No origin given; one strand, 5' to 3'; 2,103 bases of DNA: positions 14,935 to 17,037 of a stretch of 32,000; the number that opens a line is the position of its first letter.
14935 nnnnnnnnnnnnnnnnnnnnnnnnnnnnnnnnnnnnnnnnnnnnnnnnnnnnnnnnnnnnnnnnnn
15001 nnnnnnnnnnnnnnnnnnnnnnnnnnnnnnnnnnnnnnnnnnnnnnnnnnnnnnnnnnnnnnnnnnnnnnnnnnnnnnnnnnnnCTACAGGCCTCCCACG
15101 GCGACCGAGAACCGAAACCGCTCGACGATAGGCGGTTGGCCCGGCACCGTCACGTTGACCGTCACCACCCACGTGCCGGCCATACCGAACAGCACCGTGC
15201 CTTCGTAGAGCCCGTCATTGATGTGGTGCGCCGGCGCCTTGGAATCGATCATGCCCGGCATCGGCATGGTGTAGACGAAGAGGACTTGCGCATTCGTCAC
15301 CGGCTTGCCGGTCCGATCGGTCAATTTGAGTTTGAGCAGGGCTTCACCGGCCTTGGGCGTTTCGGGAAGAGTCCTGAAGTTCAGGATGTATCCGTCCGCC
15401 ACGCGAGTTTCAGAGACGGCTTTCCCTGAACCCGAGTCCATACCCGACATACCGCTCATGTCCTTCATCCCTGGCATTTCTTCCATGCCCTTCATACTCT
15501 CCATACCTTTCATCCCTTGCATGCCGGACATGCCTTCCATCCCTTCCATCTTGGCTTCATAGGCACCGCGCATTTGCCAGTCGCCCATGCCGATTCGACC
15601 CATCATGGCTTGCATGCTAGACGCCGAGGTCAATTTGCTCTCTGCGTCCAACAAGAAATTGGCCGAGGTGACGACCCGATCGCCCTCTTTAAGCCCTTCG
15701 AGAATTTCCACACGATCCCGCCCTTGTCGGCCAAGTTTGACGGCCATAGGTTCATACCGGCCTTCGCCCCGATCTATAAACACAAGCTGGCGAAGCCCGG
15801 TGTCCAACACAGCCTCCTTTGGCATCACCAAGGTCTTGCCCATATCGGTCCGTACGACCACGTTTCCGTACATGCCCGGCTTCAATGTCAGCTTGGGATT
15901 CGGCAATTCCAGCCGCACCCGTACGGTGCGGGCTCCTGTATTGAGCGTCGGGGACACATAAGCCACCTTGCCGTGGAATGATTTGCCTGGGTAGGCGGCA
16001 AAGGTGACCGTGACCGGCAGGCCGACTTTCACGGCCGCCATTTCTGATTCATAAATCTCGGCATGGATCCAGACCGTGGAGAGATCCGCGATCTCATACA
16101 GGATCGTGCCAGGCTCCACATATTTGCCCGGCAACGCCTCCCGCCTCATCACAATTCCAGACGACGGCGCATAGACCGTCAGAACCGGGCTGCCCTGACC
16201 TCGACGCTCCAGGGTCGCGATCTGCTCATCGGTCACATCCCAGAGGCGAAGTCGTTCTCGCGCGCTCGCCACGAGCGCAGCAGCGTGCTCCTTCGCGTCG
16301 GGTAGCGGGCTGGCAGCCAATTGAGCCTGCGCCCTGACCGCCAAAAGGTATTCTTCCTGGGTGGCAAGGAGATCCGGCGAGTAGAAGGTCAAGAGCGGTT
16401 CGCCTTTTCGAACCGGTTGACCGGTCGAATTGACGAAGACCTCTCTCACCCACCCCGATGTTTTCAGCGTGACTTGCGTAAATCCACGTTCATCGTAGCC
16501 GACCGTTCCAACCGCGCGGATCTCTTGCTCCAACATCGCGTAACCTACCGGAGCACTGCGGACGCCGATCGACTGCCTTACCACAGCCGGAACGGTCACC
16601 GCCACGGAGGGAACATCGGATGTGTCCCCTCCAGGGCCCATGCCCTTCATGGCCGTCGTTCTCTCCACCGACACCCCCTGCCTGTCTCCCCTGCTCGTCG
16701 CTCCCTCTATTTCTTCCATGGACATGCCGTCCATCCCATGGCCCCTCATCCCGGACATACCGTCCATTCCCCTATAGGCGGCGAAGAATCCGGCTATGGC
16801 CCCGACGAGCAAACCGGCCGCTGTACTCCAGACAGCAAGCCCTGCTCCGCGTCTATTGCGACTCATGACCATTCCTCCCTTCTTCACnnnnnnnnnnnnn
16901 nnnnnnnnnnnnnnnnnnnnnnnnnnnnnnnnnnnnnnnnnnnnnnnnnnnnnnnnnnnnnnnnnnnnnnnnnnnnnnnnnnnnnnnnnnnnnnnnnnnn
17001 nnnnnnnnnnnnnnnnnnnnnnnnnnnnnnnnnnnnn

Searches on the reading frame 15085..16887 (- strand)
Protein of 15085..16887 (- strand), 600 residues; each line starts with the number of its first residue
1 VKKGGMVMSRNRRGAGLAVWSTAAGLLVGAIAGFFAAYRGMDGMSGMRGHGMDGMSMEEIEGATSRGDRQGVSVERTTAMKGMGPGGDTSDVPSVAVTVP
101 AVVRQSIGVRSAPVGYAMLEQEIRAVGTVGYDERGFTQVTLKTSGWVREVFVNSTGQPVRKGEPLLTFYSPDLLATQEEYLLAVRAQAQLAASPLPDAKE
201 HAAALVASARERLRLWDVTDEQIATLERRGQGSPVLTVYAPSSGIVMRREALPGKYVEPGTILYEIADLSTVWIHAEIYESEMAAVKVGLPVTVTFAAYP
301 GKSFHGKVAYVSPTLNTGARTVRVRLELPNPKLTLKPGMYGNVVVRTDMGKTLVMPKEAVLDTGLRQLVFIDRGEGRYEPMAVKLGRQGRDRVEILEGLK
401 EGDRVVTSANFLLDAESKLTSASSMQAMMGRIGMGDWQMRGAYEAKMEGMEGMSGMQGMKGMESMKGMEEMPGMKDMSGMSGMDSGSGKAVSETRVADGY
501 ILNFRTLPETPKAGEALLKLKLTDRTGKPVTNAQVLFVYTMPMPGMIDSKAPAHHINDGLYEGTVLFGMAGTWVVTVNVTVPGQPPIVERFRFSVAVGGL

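Call 44: search_protein_families(library=pfam, proteins=[window:15085-16887:-], max_evalue=1)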
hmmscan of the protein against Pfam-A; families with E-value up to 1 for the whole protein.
window:15085-16887:- (600 aa): 8 families
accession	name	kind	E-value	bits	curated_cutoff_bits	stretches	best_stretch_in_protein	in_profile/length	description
PF16576.10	HlyD_D23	-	1.3e-79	266.9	30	1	119-340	2-213/214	Barrel-sandwich domain of CusB or HlyD membrane-fusion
PF13437.12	HlyD_3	-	1e-20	74.9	22.2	1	237-338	1-106/106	HlyD family secretion protein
PF13115.11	YtkA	-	3.4e-14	53.7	25.9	1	507-577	13-84/85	YtkA-like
PF16572.11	HlyD_D4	-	2.5e-05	24.5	26.4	1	166-230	2-53/55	Long alpha hairpin domain of cation efflux system protein, CusB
PF00529.27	CusB_dom_1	-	0.00014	22.4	26.5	1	287-345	10-87/89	Cation efflux system protein CusB domain 1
PF13533.13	Biotin_lipoyl_2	-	0.0055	17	29.8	0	138-167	2-30/32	Biotin-lipoyl like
PF05751.16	FixH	-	0.1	13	23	1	516-580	73-137/150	FixH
PF01391.23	Collagen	-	0.2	11.9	27.2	1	449-485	4-40/60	Collagen triple helix repeat (20 copies)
